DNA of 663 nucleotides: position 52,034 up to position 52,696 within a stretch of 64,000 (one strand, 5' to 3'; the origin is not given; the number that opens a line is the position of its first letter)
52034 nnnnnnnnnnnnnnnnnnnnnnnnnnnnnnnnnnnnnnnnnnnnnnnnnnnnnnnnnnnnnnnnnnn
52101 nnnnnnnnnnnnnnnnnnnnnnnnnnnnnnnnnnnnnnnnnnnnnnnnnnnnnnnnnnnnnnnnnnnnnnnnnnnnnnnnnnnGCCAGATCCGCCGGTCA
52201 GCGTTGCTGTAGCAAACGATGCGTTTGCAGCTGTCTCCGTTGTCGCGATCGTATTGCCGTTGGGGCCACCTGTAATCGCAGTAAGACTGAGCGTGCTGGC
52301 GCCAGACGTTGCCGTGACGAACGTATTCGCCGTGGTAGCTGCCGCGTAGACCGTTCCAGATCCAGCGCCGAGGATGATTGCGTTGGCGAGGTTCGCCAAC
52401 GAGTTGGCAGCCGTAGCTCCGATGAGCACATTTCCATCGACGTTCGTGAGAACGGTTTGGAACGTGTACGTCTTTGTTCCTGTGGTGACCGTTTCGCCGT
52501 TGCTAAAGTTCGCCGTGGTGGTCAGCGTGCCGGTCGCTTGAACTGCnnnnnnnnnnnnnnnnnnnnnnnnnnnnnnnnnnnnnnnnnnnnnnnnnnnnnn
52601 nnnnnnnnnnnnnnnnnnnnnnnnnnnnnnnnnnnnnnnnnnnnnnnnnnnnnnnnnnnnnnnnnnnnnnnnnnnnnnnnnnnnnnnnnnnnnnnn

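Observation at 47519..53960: Six-gene tail-fibre cluster with three paralogous receptor-binding proteins differing in their central domain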

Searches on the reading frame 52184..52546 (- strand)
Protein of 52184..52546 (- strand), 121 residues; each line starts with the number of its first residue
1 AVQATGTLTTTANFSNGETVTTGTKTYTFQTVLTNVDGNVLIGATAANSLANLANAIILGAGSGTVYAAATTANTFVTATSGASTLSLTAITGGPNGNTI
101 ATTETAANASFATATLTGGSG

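Call 63: search_dna_similar(query=window:52184-52546:-, collection=phages, mode=protein, max_evalue=1, max_rows=15)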
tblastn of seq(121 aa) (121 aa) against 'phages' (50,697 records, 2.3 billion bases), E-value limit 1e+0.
No match.
